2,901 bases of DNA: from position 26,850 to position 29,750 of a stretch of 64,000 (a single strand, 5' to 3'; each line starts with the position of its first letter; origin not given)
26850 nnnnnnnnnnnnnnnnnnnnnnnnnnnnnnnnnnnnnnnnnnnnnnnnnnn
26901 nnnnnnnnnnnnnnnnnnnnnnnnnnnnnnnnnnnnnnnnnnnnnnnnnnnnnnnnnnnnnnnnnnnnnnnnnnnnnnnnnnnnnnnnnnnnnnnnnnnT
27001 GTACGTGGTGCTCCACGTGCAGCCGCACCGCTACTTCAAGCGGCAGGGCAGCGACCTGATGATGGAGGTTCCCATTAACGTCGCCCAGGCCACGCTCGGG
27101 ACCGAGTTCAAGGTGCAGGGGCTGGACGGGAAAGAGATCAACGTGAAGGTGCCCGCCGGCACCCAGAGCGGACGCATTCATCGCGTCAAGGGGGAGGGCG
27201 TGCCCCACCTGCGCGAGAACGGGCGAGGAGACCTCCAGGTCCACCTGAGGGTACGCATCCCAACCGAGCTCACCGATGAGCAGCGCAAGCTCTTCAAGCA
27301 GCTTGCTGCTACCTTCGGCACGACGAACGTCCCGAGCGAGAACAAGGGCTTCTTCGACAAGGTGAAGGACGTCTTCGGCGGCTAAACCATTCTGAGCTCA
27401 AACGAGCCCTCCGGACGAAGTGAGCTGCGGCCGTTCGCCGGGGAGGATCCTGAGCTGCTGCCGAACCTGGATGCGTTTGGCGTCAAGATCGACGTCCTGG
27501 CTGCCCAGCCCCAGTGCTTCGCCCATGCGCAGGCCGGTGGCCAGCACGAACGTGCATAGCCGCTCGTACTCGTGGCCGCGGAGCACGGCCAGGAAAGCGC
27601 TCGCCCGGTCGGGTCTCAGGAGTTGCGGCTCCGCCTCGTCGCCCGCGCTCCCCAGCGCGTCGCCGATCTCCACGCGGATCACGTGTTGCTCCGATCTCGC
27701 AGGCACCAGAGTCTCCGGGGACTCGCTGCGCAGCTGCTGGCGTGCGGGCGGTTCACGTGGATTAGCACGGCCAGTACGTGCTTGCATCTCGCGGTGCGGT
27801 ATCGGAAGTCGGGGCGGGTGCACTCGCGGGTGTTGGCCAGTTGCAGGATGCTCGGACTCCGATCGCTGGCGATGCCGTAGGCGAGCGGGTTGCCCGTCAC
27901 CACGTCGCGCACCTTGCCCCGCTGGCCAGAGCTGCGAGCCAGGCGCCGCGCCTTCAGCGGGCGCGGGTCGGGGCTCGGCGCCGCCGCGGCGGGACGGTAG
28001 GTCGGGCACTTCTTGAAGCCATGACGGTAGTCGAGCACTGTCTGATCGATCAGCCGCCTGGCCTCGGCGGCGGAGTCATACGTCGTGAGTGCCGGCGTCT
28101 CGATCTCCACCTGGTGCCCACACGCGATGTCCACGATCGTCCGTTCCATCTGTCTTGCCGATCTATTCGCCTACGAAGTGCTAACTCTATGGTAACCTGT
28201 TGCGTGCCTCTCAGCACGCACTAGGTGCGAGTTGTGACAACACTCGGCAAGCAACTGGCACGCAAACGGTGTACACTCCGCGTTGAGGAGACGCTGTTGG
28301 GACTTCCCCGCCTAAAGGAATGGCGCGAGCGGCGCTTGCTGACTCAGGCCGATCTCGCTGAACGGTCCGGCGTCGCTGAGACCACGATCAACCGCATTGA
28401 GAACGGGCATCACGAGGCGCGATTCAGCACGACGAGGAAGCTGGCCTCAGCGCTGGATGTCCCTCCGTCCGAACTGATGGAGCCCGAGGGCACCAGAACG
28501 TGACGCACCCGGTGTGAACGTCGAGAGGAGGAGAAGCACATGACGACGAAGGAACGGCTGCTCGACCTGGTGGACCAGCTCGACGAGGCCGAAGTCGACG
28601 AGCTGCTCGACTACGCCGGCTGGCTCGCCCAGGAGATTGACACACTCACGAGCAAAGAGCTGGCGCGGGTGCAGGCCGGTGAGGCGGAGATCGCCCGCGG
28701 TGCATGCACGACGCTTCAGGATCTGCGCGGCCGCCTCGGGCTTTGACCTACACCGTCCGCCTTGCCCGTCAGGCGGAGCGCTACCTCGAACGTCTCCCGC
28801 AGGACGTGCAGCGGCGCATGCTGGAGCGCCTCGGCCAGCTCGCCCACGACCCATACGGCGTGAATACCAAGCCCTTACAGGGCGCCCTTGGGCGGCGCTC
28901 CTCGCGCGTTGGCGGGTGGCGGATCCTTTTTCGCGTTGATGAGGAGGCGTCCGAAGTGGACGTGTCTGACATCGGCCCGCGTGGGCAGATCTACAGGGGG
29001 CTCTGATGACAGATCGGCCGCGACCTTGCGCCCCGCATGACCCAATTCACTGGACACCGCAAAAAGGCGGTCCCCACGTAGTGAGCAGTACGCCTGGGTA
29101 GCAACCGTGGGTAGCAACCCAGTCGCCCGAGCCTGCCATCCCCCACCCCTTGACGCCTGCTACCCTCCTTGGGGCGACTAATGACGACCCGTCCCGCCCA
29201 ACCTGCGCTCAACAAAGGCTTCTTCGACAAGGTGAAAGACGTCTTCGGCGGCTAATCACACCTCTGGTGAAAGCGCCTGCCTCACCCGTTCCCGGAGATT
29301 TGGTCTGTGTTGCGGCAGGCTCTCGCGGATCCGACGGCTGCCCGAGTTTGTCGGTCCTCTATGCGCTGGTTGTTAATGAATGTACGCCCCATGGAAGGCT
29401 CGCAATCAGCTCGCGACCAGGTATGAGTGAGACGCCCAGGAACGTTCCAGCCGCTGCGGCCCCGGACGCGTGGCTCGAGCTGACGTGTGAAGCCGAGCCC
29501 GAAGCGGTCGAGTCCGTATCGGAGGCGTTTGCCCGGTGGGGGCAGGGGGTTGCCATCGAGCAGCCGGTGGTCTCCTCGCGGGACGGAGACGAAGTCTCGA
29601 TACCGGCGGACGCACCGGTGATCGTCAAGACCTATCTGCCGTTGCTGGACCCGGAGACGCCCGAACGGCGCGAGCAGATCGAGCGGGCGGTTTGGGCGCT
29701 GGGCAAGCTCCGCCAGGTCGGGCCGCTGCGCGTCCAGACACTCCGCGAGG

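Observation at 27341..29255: Decayed integrative element at the 3' end of dnaJ, bounded by a 45-bp duplication of the gene end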

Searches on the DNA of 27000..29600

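Call 68: search_rna_families(source=window, start=27000, end=29600, threshold=evalue, max_evalue=0.1)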
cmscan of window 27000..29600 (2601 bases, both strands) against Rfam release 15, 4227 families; matches with E-value up to 0.1: 0.
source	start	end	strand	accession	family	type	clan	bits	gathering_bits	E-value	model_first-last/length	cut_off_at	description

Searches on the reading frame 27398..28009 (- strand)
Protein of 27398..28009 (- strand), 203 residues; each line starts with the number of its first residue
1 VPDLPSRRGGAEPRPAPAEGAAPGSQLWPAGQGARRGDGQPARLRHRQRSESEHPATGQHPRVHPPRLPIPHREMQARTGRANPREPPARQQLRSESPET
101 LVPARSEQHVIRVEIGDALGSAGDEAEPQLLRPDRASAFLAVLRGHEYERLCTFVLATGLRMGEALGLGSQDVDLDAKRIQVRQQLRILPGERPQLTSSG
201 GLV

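Call 4: search_protein_families(library=pfam, proteins=[window:27398-28009:-], max_evalue=1)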
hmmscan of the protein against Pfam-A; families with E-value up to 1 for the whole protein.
window:27398-28009:- (203 aa): 1 family
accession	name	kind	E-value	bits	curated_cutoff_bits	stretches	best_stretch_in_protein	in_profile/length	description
PF00589.27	Phage_integrase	-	0.00024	21.4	27.1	1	148-184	24-60/172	Phage integrase family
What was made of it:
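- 27416..27643 (-): Internal fragment of a tyrosine integrase, 76 codons. It spans the end of the core-binding domain to the first catalytic Arg region (…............…). The N-terminal half and the remaining catalytic residues are deleted. Pfam PF00589 at 21.4 bits, below its cut-off (call 4).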

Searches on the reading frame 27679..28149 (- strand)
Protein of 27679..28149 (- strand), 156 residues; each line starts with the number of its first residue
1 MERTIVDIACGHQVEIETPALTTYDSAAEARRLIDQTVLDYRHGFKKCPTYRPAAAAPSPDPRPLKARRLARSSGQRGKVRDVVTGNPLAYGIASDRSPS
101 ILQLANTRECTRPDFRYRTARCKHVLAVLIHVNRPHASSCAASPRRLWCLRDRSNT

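Call 4: search_protein_families(library=pfam, proteins=[window:27679-28149:-], max_evalue=1)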
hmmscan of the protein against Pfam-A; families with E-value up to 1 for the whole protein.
window:27679-28149:- (156 aa): 1 family
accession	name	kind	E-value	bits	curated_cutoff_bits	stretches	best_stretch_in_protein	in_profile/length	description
PF04434.22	SWIM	-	0.0018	18.2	19.6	1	106-133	11-38/38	SWIM zinc finger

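Call 42: search_protein_families(library=phrogs, proteins=[window:27679-28149:-], max_evalue=0.001)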
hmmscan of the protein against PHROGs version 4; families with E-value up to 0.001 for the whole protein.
window:27679-28149:- (156 aa): 0 families

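Call 43: find_homologous_proteins(query=window:27679-28149:-, max_evalue=0.001)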
Query window:27679-28149:- (156 aa): 1 proteins with E <= 0.001 among 151 candidates.
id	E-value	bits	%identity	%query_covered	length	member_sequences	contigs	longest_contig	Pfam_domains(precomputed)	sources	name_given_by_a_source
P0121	2.1e-99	348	100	100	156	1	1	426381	-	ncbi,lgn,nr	ncbi:MAG: hypothetical protein HYX52_06455 [Chloroflexi bacterium]|nr:hypothetical protein [Chlorofl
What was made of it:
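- The source is a MAG (call 43).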

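Call 52: search_protein_representatives(protein=window:27679-28149:-)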
Query: 156 residues. Proteins with E-value up to 0.001 (for the whole library): 24; up to 1e-10: 2; up to 1e-30: 1. The best 24 are listed.
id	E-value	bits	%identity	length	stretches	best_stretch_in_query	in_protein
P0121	6.6e-100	347.5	100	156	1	1-156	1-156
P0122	1.6e-23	99.6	44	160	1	6-140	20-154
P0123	5.7e-09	52.3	40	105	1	59-146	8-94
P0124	2.5e-08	50.2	49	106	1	61-137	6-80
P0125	2.9e-07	46.8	42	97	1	61-137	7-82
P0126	6.6e-07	45.6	35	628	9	86-119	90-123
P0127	1.2e-06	44.8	44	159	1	59-138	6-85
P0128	1.2e-06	44.8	38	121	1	59-138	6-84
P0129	2.0e-06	44.1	38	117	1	56-141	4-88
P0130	5.5e-06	42.6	37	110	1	53-138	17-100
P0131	6.7e-06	42.4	41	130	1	60-146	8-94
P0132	1.3e-05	41.4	43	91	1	63-144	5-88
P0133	9.7e-05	38.6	39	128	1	59-135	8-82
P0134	1.4e-04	38.1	42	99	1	60-139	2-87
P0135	2.4e-04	37.3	36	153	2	59-152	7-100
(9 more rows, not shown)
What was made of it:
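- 27679..28149 (-): Small SWIM-zinc-finger-family gene, 156 aa. It is apparently full length, but Arg replaces the second Cys of the CxC motif. The best is 160 aa, 44% identical, E 1.6e-23, aligned nearly end to end (call 52).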

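Call 64: find_encoding_contigs(protein=P0121, flank=10000, max_places=4)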
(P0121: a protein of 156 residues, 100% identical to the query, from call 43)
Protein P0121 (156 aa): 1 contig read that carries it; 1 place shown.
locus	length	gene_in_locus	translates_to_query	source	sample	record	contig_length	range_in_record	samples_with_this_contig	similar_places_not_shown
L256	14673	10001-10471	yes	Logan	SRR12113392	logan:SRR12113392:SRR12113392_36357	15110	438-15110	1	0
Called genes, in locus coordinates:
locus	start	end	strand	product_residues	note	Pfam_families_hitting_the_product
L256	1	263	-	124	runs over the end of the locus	PF18900:DUF5656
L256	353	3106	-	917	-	PF00133:tRNA-synt_1, PF09334:tRNA-synt_1g (faint), PF13603:tRNA-synt_1_2 (faint), PF08264:Anticodon_1, PF10458:Val_tRNA-synt_C (weak)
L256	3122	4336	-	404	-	PF02636:Methyltransf_28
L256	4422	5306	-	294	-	PF02629:CoA_binding, PF00549:Ligase_CoA, PF13607:Succ_CoA_lig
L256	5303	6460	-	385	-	PF02786:CPSase_L_D2 (weak), PF08442:ATP-grasp_2, PF13549:ATP-grasp_5, PF24948:Citrate_synth_N, PF00549:Ligase_CoA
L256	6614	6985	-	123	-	PF11969:DcpS_C, PF01230:HIT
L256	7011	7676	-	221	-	PF04452:Methyltrans_RNA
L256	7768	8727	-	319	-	PF06325:PrmA, PF05175:MTS, PF03602:Cons_hypoth95 (weak), PF01135:PCMT (weak), PF02475:TRM5-TYW2_MTfase, PF13847:Methyltransf_31, PF13649:Methyltransf_25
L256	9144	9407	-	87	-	PF05016:ParE_toxin (weak)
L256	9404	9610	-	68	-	-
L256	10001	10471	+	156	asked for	-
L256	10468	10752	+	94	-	-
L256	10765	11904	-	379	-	PF00226:DnaJ, PF01556:DnaJ_C, PF00684:DnaJ_CXXCXGXG, PF27439:DnaJ_C_2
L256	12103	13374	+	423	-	PF00109:ketoacyl-synt, PF02801:Ketoacyl-synt_C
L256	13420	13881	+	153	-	PF00364:Biotin_lipoyl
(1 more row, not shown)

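Call 67: search_protein_families(library=ncbifam, proteins=[window:27679-28149:-, P0122], max_evalue=0.01)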
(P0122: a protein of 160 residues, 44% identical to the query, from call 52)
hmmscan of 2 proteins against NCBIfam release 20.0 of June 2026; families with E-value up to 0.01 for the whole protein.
window:27679-28149:- (156 aa): 0 families

P0122 (160 aa): 0 families

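Call 74: find_encoding_contigs(protein=P0122, flank=10000, max_places=3)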
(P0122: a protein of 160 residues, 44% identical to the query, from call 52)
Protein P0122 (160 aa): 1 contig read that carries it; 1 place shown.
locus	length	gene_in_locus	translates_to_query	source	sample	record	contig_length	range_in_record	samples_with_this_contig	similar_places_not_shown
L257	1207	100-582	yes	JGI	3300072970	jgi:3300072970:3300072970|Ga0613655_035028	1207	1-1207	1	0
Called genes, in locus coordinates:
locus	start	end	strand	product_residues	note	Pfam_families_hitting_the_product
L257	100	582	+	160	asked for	PF04434:SWIM (weak)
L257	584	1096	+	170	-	PF13392:HNH_3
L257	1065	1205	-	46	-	?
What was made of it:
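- Tried and rejected: The context of the closest SWIM homolog is a 1.2-kb contig (SWIM plus an HNH endonuclease) and is uninformative (call 74).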

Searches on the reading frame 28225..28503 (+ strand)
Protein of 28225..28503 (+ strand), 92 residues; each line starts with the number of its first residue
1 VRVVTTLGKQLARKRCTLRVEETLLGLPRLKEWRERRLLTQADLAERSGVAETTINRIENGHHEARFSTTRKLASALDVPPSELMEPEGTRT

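Call 4: search_protein_families(library=pfam, proteins=[window:28225-28503:+], max_evalue=1)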
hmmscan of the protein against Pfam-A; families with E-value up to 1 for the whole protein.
window:28225-28503:+ (92 aa): 10 families
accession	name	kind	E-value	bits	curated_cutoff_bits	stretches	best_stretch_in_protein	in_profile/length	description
PF01381.28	HTH_3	-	6e-16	58.7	23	1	30-84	1-55/55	Helix-turn-helix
PF13560.12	HTH_31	-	4.8e-13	49.6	27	1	29-84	5-61/64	Helix-turn-helix domain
PF12844.13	HTH_19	-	5.1e-10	39.6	30.2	1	29-85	3-59/64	Helix-turn-helix domain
PF13443.12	HTH_26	-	5.8e-09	36.5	22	1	33-87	5-60/63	Cro/C1-type HTH DNA-binding domain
PF13413.12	HTH_25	-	0.00023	21.4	24.6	1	29-65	1-37/62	Helix-turn-helix domain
PF13744.12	HTH_37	-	0.00023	21.4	27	1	30-70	23-62/80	Helix-turn-helix domain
PF13412.12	HTH_24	-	0.0015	18.5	21.9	1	39-57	18-36/48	Winged helix-turn-helix DNA-binding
PF13545.12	HTH_Crp_2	-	0.0073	16.7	27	1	19-58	2-42/70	Crp-like helix-turn-helix domain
PF13542.12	HTH_Tnp_ISL3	-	0.017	15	27.4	1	40-58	28-46/51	Helix-turn-helix domain of transposase family ISL3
PF13693.12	HTH_35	-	0.078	13.4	25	1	36-84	13-58/75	Winged helix-turn-helix DNA-binding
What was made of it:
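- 28225..28503 (+): XRE/Cro-CI-type HTH regulator, divergent from the SWIM gene. Pfam HTH_3 at 6e-16 (call 4).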

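Call 42: search_protein_families(library=phrogs, proteins=[window:28225-28503:+], max_evalue=0.001)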
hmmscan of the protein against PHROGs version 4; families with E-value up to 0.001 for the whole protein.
window:28225-28503:+ (92 aa): 23 families
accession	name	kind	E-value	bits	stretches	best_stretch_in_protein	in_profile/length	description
phrog_8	-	transcription regulation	8.2e-14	52.8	1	29-86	80-137/346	transcriptional regulator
phrog_1373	-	transcription regulation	7.9e-13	49.7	1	30-80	68-118/166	transcriptional regulator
phrog_5823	-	transcription regulation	3.3e-12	47.2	1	29-85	10-67/404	transcriptional regulator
phrog_7241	-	transcription regulation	3.9e-12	47.3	1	29-85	65-121/122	transcriptional regulator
phrog_2967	-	transcription regulation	9.8e-12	45.9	1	29-87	14-72/225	transcriptional regulator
phrog_3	-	transcription regulation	1.3e-11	46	1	29-88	92-149/430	transcriptional repressor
phrog_2439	-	transcription regulation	2.1e-10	41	1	29-88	11-70/367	transcriptional regulator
phrog_4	-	transcription regulation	3.4e-10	40.5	1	29-90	140-197/400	transcriptional repressor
phrog_4583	-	transcription regulation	8.4e-09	36.4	1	35-88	20-73/81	transcriptional repressor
phrog_2328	-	transcription regulation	2.3e-06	28.4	1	29-87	19-77/128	transcriptional repressor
phrog_2104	-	unknown function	4.9e-06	27.7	1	10-80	24-94/103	-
phrog_3949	-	transcription regulation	5.5e-06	27.5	1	36-85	27-73/161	transcriptional repressor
phrog_13326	-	unknown function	5.8e-06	27.5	1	38-85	7-54/151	-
phrog_38027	-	transcription regulation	7.4e-06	27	1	30-85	73-128/143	transcriptional repressor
phrog_4031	-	unknown function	1.3e-05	24.9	1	29-82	522-576/626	-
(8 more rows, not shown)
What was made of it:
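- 28225..28503 (+): PHROG transcriptional regulator/repressor families (call 42).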

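Call 67: search_protein_families(library=ncbifam, proteins=[window:28225-28503:+], max_evalue=0.01)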
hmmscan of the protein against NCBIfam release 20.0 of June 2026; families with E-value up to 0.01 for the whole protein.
window:28225-28503:+ (92 aa): 13 families
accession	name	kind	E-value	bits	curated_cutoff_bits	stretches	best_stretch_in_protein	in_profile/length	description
TIGR03070.1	couple_hipB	subfamily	1e-11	44.6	71.65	1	30-77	7-54/58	type II toxin-antitoxin system Y4mF family antitoxin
NF041951.1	phage_RstR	subfamily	5.4e-08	33.1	80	1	29-90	6-67/108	RstR family transcriptional repressor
NF006015.0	PRK08154.1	subfamily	2e-07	30.5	204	1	29-89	34-94/314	anaerobic benzoate catabolism transcriptional regulator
NF047948.1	male_kill_WMK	equivalog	1.5e-06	27.9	300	1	29-86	166-223/300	WO male-killing family protein Wmk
TIGR00270.2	TIGR00270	equivalog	4.7e-06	26.5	110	1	29-79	79-129/159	multiprotein bridging factor aMBF1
NF010465.0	PRK13890.1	equivalog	6.4e-05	23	96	1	35-86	15-66/121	conjugal transfer protein TrbA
NF007271.0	PRK09726.1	equivalog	0.00011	22.1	79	1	30-79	17-66/88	type II toxin-antitoxin system antitoxin HipB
NF007408.0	PRK09943.1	equivalog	0.00011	21.8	211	1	28-86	10-68/185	HTH-type transcriptional regulator PuuR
TIGR03830.1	CxxCG_CxxCG_HTH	subfamily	0.00026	20.8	61.8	1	21-81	61-120/127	type II TA system antitoxin MqsA family protein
NF007257.0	PRK09706.1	subfamily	0.0016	18.3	101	1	28-84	8-64/135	transcriptional repressor DicA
NF003162.0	PRK04140.1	equivalog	0.0024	17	263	1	29-80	130-181/317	transcriptional regulator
NF046032.1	TransRegSlrRBacil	equivalog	0.0029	17.7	250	1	33-88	9-65/149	HTH-type transcriptional regulator SlrR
NF038310.1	lysogeny_AimR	equivalog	0.009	15.1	70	1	35-78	6-49/365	AimR family lysis-lysogeny pheromone receptor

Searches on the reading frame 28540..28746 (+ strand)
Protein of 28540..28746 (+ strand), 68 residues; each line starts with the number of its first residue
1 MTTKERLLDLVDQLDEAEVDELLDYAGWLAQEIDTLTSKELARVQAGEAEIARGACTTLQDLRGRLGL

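Call 4: search_protein_families(library=pfam, proteins=[window:28540-28746:+], max_evalue=1)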
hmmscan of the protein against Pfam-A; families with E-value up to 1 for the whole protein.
window:28540-28746:+ (68 aa): 1 family
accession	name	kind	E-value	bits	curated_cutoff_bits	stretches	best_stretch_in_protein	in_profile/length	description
PF10047.15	DUF2281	-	0.035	15.2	26.5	1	7-47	2-42/64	Protein of unknown function (DUF2281)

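Call 42: search_protein_families(library=phrogs, proteins=[window:28540-28746:+], max_evalue=0.001)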
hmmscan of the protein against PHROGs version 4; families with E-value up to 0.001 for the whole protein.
window:28540-28746:+ (68 aa): 0 families

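Call 67: search_protein_families(library=ncbifam, proteins=[window:28540-28746:+], max_evalue=0.01)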
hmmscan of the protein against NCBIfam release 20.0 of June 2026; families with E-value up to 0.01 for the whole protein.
window:28540-28746:+ (68 aa): 0 families
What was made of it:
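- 28540..28746 (+): Putative antitoxin, 68 aa. Its stop overlaps the toxin start by 4 nt. There is a weak DUF2281 hit (E 0.035, call 4) and no NCBIfam or PHROG hit (calls 42, 67).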

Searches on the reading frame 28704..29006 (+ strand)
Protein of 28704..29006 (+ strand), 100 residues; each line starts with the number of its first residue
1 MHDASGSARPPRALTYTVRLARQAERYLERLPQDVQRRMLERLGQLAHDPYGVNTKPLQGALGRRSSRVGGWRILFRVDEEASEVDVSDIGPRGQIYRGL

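Call 4: search_protein_families(library=pfam, proteins=[window:28704-29006:+], max_evalue=1)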
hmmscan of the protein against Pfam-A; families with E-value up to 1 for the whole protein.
window:28704-29006:+ (100 aa): 2 families
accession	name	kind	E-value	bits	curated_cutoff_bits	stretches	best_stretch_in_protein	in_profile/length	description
PF05016.21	ParE_toxin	-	3.5e-07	31.2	23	1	18-97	1-89/89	ParE toxin of type II toxin-antitoxin system, parDE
PF05973.20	Gp49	-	0.077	13.5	23.9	1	27-81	2-61/90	Phage derived protein Gp49-like (DUF891)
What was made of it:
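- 28743..29006 (+): RelE/ParE-family toxin, 87 aa. PF05016 at 31.2 bits against a cut-off of 23 (call 4).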

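Call 42: search_protein_families(library=phrogs, proteins=[window:28743-29006:+], max_evalue=0.001)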
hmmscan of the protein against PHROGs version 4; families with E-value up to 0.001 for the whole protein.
window:28743-29006:+ (87 aa): 1 family
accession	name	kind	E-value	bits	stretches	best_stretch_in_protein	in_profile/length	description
phrog_1213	-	moron, auxiliary metabolic gene and host takeover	7.6e-15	56.3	1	1-85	1-88/88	RelE-like toxin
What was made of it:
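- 28743..29006 (+): PHROG 1213 RelE-like toxin at 7.6e-15, covering 1-85 of 88 profile positions (call 42).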

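Call 67: search_protein_families(library=ncbifam, proteins=[window:28743-29006:+], max_evalue=0.01)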
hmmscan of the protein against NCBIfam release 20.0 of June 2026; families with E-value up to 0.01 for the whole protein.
window:28743-29006:+ (87 aa): 0 families

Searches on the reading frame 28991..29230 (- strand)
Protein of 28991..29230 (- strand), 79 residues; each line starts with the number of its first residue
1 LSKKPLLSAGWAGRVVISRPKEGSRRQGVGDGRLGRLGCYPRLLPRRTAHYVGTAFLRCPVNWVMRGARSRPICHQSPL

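Call 4: search_protein_families(library=pfam, proteins=[window:28991-29230:-], max_evalue=1)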
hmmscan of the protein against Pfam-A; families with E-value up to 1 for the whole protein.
window:28991-29230:- (79 aa): 1 family
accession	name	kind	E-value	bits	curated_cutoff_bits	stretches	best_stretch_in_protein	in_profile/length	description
PF19595.4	DUF6100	-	0.27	11.3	27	1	40-66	96-121/222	Family of unknown function (DUF6100)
